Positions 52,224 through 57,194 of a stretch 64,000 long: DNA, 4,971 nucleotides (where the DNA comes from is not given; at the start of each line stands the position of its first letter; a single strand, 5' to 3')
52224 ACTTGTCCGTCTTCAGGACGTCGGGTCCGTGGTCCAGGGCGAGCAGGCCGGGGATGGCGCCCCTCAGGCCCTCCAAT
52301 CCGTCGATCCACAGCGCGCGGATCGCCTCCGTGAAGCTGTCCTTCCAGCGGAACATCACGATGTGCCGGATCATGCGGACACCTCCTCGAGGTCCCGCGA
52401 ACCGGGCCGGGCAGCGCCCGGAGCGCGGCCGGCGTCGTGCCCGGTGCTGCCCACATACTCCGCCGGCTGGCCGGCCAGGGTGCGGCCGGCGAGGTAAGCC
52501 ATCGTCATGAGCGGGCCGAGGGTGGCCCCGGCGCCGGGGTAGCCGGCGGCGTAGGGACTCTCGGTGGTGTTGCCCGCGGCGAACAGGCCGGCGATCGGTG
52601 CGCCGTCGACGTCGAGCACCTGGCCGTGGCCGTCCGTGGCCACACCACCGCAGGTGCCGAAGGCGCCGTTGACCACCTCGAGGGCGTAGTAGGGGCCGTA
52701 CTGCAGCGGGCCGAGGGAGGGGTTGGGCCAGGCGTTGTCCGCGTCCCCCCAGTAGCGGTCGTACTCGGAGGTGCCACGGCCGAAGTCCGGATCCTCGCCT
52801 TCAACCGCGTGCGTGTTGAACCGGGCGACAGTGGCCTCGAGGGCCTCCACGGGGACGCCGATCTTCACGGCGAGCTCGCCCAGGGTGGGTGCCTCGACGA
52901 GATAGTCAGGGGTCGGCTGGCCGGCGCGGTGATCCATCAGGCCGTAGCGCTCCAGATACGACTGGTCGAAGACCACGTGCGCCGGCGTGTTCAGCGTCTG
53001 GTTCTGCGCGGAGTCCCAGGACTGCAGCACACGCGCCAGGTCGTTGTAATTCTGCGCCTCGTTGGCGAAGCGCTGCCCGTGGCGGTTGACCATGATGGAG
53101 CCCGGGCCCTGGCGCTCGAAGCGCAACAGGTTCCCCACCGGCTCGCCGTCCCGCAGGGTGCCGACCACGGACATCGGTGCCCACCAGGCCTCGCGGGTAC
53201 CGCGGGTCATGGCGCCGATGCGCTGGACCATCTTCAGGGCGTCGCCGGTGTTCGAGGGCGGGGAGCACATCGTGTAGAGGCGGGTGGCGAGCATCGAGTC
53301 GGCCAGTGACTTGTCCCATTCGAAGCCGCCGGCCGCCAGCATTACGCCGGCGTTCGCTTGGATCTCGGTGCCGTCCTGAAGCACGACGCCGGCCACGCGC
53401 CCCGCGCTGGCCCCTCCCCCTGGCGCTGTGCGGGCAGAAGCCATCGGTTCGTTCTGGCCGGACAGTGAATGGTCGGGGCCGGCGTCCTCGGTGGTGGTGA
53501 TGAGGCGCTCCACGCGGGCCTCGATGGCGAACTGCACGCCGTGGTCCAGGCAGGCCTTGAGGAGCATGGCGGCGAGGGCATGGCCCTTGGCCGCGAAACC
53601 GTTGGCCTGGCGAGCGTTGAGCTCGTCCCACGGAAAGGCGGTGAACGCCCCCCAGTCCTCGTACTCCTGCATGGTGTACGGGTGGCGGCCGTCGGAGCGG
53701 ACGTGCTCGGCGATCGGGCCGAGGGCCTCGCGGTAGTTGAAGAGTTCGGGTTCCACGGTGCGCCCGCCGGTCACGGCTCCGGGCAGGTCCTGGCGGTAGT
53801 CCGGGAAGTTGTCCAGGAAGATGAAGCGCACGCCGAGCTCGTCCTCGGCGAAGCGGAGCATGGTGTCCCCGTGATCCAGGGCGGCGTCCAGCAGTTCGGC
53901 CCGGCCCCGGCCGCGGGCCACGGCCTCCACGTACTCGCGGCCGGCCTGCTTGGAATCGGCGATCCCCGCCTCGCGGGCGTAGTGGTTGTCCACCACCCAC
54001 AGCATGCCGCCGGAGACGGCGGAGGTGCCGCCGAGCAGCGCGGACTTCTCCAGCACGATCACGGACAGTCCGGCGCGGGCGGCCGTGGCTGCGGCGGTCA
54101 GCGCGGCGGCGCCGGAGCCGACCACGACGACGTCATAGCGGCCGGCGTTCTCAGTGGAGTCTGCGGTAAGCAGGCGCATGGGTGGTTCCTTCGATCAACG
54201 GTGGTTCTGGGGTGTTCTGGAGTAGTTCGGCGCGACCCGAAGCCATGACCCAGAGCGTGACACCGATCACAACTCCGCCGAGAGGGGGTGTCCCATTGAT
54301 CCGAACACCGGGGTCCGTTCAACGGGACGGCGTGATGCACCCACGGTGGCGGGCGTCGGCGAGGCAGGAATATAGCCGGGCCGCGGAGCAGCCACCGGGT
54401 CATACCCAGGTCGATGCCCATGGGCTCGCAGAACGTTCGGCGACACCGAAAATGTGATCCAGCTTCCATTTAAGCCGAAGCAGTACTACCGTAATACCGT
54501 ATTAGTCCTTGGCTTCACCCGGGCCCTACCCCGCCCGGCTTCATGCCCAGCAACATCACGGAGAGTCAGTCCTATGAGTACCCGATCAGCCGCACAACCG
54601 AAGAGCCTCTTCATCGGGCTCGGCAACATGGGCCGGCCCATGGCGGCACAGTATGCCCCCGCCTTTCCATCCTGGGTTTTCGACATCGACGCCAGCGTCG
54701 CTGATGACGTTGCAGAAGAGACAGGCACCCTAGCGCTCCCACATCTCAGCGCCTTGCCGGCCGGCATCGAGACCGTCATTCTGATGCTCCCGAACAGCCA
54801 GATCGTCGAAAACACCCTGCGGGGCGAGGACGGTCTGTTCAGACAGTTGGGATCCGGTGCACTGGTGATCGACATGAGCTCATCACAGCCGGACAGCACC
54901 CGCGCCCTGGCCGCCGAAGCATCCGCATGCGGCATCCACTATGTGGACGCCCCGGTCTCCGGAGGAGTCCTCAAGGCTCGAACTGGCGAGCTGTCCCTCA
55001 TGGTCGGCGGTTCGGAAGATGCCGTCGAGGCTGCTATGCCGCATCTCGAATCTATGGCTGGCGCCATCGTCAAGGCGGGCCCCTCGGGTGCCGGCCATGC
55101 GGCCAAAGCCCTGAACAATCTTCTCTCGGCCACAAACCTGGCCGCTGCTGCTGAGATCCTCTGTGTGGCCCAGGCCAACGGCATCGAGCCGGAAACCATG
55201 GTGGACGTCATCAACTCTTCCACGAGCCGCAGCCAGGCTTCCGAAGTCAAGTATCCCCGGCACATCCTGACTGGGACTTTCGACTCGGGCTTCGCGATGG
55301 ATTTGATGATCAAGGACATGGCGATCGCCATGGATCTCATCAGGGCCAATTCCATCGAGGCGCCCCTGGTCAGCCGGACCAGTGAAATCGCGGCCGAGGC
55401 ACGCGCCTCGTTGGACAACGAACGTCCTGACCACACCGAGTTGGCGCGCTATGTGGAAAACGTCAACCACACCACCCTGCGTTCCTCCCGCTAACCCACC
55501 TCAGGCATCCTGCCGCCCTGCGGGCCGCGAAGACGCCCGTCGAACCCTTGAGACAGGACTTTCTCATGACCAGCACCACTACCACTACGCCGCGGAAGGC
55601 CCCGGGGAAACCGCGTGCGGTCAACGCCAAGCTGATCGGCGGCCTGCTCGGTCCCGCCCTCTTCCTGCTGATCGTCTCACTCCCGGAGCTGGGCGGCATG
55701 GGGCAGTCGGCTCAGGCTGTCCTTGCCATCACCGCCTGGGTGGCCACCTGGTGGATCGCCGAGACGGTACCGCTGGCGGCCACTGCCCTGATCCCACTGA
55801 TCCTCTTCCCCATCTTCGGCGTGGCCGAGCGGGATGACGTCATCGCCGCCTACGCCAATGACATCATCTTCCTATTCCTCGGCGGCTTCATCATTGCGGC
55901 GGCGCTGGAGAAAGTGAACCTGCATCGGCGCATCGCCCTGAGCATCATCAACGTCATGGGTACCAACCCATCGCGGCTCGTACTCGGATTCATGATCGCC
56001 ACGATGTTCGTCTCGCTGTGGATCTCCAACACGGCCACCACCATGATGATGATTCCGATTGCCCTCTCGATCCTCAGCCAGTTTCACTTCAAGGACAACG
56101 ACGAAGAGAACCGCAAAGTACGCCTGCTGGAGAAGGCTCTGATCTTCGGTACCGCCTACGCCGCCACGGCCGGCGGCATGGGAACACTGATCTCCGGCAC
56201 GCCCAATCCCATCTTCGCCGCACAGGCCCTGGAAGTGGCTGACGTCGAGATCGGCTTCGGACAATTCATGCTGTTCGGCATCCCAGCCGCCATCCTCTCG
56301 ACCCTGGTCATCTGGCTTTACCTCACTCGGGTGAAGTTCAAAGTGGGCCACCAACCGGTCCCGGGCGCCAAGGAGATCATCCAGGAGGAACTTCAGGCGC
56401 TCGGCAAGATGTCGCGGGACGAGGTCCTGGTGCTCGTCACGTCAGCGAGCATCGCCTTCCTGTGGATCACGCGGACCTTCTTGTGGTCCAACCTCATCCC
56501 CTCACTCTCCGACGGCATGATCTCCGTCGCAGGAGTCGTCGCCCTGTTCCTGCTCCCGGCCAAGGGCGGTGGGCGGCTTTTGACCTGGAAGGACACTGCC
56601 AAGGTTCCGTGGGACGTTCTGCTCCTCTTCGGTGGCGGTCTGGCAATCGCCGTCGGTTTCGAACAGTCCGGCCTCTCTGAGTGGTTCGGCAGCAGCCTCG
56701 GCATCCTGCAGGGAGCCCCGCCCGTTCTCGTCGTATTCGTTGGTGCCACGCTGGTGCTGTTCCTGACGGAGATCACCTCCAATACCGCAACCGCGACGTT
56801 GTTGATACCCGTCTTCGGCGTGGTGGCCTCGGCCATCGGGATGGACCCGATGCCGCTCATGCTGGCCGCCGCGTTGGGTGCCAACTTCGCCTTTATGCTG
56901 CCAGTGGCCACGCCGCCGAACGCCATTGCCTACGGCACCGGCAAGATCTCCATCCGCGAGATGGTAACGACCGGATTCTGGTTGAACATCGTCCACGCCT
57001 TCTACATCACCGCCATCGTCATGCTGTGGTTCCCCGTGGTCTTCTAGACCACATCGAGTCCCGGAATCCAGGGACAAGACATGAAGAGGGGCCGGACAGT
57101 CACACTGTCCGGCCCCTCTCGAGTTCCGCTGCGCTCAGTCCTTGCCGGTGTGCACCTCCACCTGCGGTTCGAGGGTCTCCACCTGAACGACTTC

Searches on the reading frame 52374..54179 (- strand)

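Call 104: search_protein_families(library=pfam, proteins=[window:52374-54179:-], max_evalue=0.001)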
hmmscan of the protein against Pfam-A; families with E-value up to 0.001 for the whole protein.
window:52374-54179:- (602 aa): 7 families
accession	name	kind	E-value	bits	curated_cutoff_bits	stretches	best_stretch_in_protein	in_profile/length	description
PF00890.30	FAD_binding_2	-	4.8e-73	247.1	20.4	1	16-554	1-414/414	FAD binding domain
PF12831.13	FAD_oxidored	-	1.1e-10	41.8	27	1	16-89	1-70/416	FAD dependent oxidoreductase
PF03486.20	HI0933_like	-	7.1e-09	35.9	50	1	16-76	2-62/244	HI0933-like protein Rossmann domain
PF01266.30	DAO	-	1.4e-07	31.8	27.9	1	16-228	1-177/353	FAD dependent oxidoreductase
PF07992.20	Pyr_redox_2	-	4.9e-07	29.9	26.1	1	15-69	1-56/291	Pyridine nucleotide-disulphide oxidoreductase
PF01946.23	Thi4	-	7.1e-07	29.1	26.2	1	14-61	17-64/235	Thi4 family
PF13450.12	NAD_binding_8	-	3.7e-06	27.6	21.9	1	19-53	1-35/68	NAD(P)-binding Rossmann-like domain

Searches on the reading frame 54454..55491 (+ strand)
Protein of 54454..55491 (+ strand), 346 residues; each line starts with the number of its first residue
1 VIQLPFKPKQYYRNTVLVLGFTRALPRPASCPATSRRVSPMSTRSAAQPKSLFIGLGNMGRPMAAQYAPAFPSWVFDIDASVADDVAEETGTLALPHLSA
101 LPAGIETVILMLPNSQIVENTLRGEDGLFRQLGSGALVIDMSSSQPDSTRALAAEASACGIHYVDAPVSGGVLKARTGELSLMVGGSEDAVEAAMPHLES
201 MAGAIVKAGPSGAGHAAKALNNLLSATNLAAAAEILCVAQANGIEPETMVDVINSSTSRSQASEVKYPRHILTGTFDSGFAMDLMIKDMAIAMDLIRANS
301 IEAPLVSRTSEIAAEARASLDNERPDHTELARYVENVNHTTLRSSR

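Call 104: search_protein_families(library=pfam, proteins=[window:54454-55491:+], max_evalue=0.001)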
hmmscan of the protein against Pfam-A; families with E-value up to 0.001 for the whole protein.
window:54454-55491:+ (346 aa): 2 families
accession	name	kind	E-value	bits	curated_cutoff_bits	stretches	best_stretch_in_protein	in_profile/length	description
PF03446.21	NAD_binding_2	-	4.9e-40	137.6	21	1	53-207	4-158/161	NAD binding domain of 6-phosphogluconate dehydrogenase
PF14833.11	NAD_binding_11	-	2e-34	118.9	30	1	212-333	1-121/122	NAD-binding of NADP-dependent 3-hydroxyisobutyrate dehydrogenase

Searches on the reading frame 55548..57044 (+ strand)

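Call 104: search_protein_families(library=pfam, proteins=[window:55548-57044:+], max_evalue=0.001)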
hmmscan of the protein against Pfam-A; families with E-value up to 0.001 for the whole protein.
window:55548-57044:+ (499 aa): 2 families
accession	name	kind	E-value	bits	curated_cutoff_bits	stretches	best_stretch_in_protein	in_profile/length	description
PF00939.25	Na_sulph_symp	-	3.7e-77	260.7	27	1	37-498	12-469/472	Sodium:sulfate symporter transmembrane region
PF03600.22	CitMHS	-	1e-56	193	31.9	1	67-442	2-336/336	Citrate transporter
